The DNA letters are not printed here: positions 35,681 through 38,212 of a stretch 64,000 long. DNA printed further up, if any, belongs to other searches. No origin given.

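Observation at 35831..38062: Hel308/Ski2-like paralogue with degenerate ATPase motifs fused to a SWIM zinc finger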

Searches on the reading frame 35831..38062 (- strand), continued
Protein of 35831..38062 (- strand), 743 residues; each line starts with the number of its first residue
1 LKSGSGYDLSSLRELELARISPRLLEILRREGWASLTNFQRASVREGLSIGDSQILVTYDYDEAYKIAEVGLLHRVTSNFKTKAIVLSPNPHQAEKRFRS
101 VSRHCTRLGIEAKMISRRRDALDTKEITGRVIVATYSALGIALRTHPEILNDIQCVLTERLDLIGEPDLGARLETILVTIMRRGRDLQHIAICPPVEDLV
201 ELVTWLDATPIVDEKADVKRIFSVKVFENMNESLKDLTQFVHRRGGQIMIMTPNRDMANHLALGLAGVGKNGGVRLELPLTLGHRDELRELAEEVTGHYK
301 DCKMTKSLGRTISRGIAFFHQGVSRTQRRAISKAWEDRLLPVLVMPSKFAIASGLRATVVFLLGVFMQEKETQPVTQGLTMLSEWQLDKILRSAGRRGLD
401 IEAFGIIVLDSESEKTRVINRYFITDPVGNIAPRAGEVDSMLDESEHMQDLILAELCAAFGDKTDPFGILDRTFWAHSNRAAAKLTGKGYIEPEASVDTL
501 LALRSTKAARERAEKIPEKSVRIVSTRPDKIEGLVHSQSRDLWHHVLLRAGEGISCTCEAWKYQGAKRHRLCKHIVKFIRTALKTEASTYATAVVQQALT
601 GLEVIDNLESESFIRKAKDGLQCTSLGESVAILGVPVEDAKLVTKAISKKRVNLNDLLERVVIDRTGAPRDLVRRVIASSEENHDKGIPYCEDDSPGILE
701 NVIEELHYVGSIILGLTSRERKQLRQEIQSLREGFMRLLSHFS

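Call 39: find_related_loci(query=A2, collection=genome_contigs, flank=3000)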
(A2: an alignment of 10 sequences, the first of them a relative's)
Query A2 (842 aa) in genome_contigs; peptide patterns used: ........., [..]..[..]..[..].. (x = any residue, [..] = any of these).
338 stretches matched a pattern; 214 encode a relative of the query (tblastn E <= 1e-3); the best 80 are kept; 80 distinct loci.
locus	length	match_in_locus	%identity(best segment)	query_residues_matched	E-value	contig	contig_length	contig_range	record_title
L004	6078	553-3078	100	1-842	0e+0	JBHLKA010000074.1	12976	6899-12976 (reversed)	MAG: Candidatus Hodarchaeota archaeon isolate DZ1B.205 DZ1B.205@15722, whole genome shotgun sequence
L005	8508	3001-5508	92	1-836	0e+0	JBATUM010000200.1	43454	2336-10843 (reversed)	MAG: Promethearchaeia archaeon isolate MFD12951_ilm_asm_bin5 k127_50090, whole genome shotgun sequence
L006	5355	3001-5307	85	5-773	0e+0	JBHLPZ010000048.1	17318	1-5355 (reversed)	MAG: Candidatus Odinarchaeota archaeon isolate H3B.4 H3B.4@6474, whole genome shotgun sequence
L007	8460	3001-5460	81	20-839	0e+0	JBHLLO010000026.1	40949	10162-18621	MAG: Candidatus Hermodarchaeota archaeon isolate DZ1M.51 DZ1M.51@2806, whole genome shotgun sequence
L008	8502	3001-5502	71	5-841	0e+0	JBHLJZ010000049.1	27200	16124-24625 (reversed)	MAG: Candidatus Hodarchaeota archaeon isolate DZ1B.201 DZ1B.201@4228, whole genome shotgun sequence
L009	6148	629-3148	72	1-841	0e+0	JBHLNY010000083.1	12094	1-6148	MAG: Promethearchaeota archaeon isolate DZ2S.398 DZ2S.398@18065, whole genome shotgun sequence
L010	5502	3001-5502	72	5-836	0e+0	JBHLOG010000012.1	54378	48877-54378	MAG: Promethearchaeota archaeon isolate DZ3M.289 DZ3M.289@1491, whole genome shotgun sequence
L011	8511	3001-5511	70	3-839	0e+0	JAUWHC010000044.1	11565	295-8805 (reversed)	MAG: Promethearchaeota archaeon isolate CSMAG_2258 CSMAG_2258_k141_1017476_length_11565_cov_9.9053, whole genome shotgun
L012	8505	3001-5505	70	4-841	0e+0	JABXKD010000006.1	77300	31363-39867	MAG: Promethearchaeota archaeon isolate Hel_238_bin105 NODE_6_length_77300_cov_26.597646, whole genome shotgun sequence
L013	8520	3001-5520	71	4-842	0e+0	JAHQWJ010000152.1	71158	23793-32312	MAG: Promethearchaeia archaeon isolate ABR04 NODE_97_length_71158_cov_23, whole genome shotgun sequence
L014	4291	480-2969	70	5-832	0e+0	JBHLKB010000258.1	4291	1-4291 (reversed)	MAG: Candidatus Hodarchaeota archaeon isolate DZ1B.234 DZ1B.234@100928, whole genome shotgun sequence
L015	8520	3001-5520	71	3-839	0e+0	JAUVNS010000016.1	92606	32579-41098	MAG: Promethearchaeota archaeon isolate CSMAG_616 CSMAG_616_k141_1529808_length_92606_cov_15.0016, whole genome shotgun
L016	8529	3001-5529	69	1-839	0e+0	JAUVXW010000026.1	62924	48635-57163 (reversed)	MAG: Promethearchaeota archaeon isolate CSMAG_1226 CSMAG_1226_k141_624593_length_62924_cov_20.0000, whole genome shotgun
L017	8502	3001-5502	71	3-836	0e+0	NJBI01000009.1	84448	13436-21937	MAG: Promethearchaeota archaeon Loki_b31 146, whole genome shotgun sequence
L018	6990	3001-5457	72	21-839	0e+0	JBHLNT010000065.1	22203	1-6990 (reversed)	MAG: Promethearchaeota archaeon isolate DZ2S.378 DZ2S.378@6999, whole genome shotgun sequence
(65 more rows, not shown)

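Call 42: list_cluster_members(proteins=[P0137, P0282, P0138, P0142, P0144, P0146, P0147, P0160, P0162, P0171])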
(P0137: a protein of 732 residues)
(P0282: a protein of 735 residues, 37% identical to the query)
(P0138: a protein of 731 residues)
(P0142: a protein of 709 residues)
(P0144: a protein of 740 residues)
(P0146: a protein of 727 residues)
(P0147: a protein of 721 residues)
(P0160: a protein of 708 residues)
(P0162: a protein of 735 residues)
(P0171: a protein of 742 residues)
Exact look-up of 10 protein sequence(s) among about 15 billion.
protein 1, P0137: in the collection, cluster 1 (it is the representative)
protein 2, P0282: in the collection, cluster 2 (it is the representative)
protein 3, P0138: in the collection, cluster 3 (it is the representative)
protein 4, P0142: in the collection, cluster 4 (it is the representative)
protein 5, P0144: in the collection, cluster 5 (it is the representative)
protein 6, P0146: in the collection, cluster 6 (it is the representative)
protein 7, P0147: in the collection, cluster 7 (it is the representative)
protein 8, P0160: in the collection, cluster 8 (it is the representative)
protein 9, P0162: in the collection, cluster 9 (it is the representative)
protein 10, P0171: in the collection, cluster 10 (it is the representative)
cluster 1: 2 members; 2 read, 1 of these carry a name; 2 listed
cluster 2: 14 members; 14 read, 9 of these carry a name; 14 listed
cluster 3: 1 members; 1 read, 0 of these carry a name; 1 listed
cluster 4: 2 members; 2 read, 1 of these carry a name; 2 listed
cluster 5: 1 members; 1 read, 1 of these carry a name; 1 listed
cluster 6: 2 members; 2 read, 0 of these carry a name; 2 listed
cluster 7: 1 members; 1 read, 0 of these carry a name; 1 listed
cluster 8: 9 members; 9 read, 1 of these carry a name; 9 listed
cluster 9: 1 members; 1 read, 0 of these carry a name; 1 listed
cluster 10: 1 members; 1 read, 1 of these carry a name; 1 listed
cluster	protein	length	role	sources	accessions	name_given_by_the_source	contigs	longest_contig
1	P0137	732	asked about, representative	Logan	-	-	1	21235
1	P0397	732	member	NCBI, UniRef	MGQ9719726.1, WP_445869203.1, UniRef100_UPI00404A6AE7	MAG: DEAD/DEAH box helicase [Candidatus Jordarchaeum sp.] | DEAD/DEAH box helicase n=1 Tax=Candidatus Jordarchaeum sp. TaxID=2823881 ...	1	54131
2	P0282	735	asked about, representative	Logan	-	-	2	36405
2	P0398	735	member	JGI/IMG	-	replicative superfamily II helicase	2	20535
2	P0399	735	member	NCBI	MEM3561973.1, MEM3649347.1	MAG: DEAD/DEAH box helicase [Candidatus Jordarchaeaceae archaeon]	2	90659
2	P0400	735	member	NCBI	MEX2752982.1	MAG: DEAD/DEAH box helicase [Candidatus Freyarchaeota archaeon]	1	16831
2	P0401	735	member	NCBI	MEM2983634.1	MAG: DEAD/DEAH box helicase [Candidatus Jordarchaeaceae archaeon]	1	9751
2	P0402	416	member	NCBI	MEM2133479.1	MAG: DEAD/DEAH box helicase, partial [Candidatus Jordarchaeaceae archaeon]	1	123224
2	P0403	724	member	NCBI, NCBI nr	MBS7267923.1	MAG: DEAD/DEAH box helicase [Candidatus Freyarchaeota archaeon] | DEAD/DEAH box helicase [Candidatus Jordarchaeia archaeon]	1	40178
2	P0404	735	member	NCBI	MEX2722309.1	MAG: DEAD/DEAH box helicase [Candidatus Freyarchaeota archaeon]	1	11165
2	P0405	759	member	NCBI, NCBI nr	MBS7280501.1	MAG: DEAD/DEAH box helicase, partial [Candidatus Freyarchaeota archaeon] | DEAD/DEAH box helicase [Candidatus Jordarchaeia archaeon]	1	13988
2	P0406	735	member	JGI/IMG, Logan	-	replicative superfamily II helicase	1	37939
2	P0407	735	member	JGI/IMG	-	-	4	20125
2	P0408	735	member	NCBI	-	-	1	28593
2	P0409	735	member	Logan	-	-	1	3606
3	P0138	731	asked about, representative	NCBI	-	-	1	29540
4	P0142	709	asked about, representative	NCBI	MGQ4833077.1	MAG: DEAD/DEAH box helicase [Candidatus Asgardarchaeia archaeon]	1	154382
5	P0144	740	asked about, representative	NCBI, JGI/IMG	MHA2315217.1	MAG: DEAD/DEAH box helicase [Candidatus Hermodarchaeia archaeon] | replicative superfamily II helicase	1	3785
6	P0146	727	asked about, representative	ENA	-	-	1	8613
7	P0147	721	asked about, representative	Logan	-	-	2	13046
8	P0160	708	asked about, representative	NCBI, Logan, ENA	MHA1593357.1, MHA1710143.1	MAG: DEAD/DEAH box helicase [Candidatus Baldrarchaeia archaeon]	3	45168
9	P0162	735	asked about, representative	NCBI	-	-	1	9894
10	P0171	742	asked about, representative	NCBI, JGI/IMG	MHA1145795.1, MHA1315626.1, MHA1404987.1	MAG: DEAD/DEAH box helicase [Candidatus Helarchaeota archaeon]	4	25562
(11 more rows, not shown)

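Call 43: find_homologous_proteins(query=P0144, max_evalue=1e-20)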
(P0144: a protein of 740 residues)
Query P0144 (740 aa): 1939 proteins with E <= 1e-20 among 8000 candidates; the best 120 are listed.
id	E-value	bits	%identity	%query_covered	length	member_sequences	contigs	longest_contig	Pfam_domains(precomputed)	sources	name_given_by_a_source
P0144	0.0e+0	1653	100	100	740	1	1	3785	PF00270.36,PF00271.38,PF04851.22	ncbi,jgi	ncbi:MAG: DEAD/DEAH box helicase [Candidatus Hermodarchaeia archaeon]|jgi:replicative superfamily II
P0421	0.0e+0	1402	85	100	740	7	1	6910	PF00270.36,PF00271.38,PF04851.22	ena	-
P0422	0.0e+0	1381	84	100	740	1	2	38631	PF00270.36,PF00271.38,PF04851.22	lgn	-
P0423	0.0e+0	1055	64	100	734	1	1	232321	PF00270.36,PF00271.38,PF04851.22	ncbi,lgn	-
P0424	0.0e+0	1049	64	100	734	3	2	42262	PF00270.36,PF00271.38,PF04851.22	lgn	-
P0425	2.4e-277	940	60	94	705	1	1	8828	PF00270.36,PF00271.38,PF04851.22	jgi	jgi:replicative superfamily II helicase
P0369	8.3e-267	905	58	94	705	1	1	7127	PF00270.36,PF00271.38,PF04851.22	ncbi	-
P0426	2.6e-266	903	56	100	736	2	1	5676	PF00270.36,PF00271.38,PF04851.22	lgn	-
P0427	2.1e-262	890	56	99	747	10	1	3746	PF00270.36,PF00271.38,PF04851.22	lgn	-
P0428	5.4e-257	873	56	97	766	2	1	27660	PF00270.36,PF00271.38,PF04851.22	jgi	-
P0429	9.5e-257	872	56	97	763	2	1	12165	PF00270.36,PF00271.38,PF04851.22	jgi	-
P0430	9.9e-237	806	52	97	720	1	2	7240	PF00270.36,PF00271.38,PF22527.3,PF04851.22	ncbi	ncbi:MAG: DEAD/DEAH box helicase [Promethearchaeota archaeon]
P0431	1.5e-140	488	37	95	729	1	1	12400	PF00270.36,PF00271.38,PF22527.3,PF04851.22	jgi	-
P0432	2.9e-140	487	37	95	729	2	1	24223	PF00270.36,PF00271.38,PF22527.3,PF04851.22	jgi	-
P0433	1.2e-138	482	38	94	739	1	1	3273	PF00270.36,PF00271.38,PF22527.3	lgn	-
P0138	6.8e-135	469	38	94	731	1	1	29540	PF00270.36,PF00271.38,PF22527.3,PF04851.22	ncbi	-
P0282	1.0e-129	452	38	96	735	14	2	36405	PF00270.36,PF00271.38,PF21280.3,PF22527.3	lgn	-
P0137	1.5e-128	448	37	96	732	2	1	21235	PF00270.36,PF00271.38,PF21280.3,PF22527.3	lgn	-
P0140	1.7e-125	438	36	95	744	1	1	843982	PF00270.36,PF00271.38,PF04851.22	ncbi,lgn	-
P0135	7.0e-119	416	36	94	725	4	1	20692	PF00270.36,PF00271.38,PF21280.3,PF22527.3,PF04851.22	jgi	-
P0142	3.1e-118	414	35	96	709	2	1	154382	PF00270.36,PF00271.38,PF21280.3,PF22527.3,PF04851.22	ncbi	ncbi:MAG: DEAD/DEAH box helicase [Candidatus Asgardarchaeia archaeon]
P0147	6.2e-114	400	35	94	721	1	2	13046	PF00270.36,PF00271.38,PF22527.3,PF04851.22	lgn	-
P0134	2.8e-108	381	35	94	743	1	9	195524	PF00270.36,PF00271.38,PF22527.3,PF04851.22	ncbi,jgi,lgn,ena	-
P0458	4.4e-108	380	36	97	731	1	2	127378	PF00270.36,PF00271.38,PF22527.3,PF04851.22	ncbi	ncbi:MAG: DEAD/DEAH box helicase [Candidatus Thorarchaeota archaeon]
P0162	1.2e-107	379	35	92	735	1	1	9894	PF00270.36,PF00271.38,PF22527.3,PF04851.22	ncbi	-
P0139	1.3e-105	372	35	92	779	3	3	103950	PF00270.36,PF14520.13,PF00271.38,PF21280.3,PF22527.3,PF04434.23,PF04851.22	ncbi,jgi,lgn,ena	ncbi:MAG: DEAD/DEAH box helicase [Candidatus Baldrarchaeia archaeon]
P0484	4.9e-105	370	34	96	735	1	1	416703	PF00270.36,PF00271.38,PF22527.3,PF04851.22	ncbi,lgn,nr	ncbi:MAG: putative ski2-type helicase [Candidatus Thorarchaeota archaeon]|nr:MAG: putative ski2-type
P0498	3.4e-104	368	36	91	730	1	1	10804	PF00270.36,PF00271.38,PF22527.3,PF04851.22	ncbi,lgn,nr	ncbi:DEAD/DEAH box helicase [Candidatus Thorarchaeota archaeon]|nr:MAG: DEAD/DEAH box helicase [Cand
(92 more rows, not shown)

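Call 45: find_encoding_contigs(protein=P0484, flank=6000, max_places=3)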
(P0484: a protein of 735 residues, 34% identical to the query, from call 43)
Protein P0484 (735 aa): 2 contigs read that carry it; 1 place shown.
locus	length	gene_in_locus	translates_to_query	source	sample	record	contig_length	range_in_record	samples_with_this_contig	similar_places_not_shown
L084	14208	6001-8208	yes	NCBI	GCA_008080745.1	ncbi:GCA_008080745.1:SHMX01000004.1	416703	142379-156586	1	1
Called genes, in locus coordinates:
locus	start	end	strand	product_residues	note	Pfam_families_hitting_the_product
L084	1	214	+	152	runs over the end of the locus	-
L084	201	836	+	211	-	-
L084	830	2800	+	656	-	PF06733:DEAD_2, PF13307:Helicase_C_2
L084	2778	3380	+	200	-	-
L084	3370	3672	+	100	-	-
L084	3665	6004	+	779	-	-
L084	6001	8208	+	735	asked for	PF00270:DEAD, PF04851:ResIII, PF22527:DEXQc_Suv3, PF00271:Helicase_C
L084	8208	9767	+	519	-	-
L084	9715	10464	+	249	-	-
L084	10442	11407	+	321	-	-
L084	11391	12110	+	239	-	PF08423:Rad51 (weak)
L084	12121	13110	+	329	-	PF00867:XPG_I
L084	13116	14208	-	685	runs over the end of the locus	-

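Call 46: find_encoding_contigs(protein=P0127, flank=7000, max_places=2)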
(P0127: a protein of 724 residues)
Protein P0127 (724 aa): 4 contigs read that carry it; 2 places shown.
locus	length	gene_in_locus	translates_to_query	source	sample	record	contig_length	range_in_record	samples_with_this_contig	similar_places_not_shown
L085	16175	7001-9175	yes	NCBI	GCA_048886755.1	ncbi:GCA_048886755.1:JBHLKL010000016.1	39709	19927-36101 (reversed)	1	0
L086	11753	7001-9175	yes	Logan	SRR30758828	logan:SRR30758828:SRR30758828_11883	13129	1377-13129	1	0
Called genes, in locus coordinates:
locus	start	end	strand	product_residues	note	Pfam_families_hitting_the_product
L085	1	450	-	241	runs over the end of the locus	PF00702:Hydrolase, PF13419:HAD_2, PF13242:Hydrolase_like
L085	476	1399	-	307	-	PF00800:PDT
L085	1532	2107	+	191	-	PF01613:Flavin_Reduct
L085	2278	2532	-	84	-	PF03477:ATP-cone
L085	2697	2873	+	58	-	-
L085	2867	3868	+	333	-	PF07991:KARI_N, PF01450:KARI_C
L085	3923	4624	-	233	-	PF00702:Hydrolase, PF09419:PGP_phosphatase (faint), PF13419:HAD_2, PF13242:Hydrolase_like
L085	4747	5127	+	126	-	-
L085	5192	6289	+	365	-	PF00291:PALP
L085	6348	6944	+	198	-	PF10120:ThiN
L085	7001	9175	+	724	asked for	PF00270:DEAD, PF00271:Helicase_C (faint)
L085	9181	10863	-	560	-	PF05960:DUF885 (faint)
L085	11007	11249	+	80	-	-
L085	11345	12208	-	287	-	PF03205:MobB, PF04060:FeS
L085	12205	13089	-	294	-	PF01937:ARMT1-like_dom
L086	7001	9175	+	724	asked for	PF00270:DEAD, PF00271:Helicase_C (faint)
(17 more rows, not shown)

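Call 47: find_encoding_contigs(protein=P0143, flank=7000, max_places=2)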
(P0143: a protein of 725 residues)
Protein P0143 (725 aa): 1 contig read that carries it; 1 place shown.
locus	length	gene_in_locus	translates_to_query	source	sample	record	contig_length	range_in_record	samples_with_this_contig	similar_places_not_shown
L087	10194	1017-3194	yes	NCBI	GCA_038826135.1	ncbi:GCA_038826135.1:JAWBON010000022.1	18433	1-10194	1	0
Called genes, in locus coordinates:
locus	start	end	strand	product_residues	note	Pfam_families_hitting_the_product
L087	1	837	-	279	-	PF01909:NTP_transf_2 (weak)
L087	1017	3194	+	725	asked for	PF00270:DEAD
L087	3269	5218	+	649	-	PF00330:Aconitase, PF00694:Aconitase_C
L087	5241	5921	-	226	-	PF00117:GATase, PF07722:Peptidase_C26 (weak)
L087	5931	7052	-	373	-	PF06849:DUF1246, PF06973:DUF1297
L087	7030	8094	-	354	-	PF00586:AIRS, PF02769:AIRS_C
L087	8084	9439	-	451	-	PF00206:Lyase_1, PF10397:ADSL_C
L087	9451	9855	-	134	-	PF00731:AIRC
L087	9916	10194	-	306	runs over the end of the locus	PF00294:PfkB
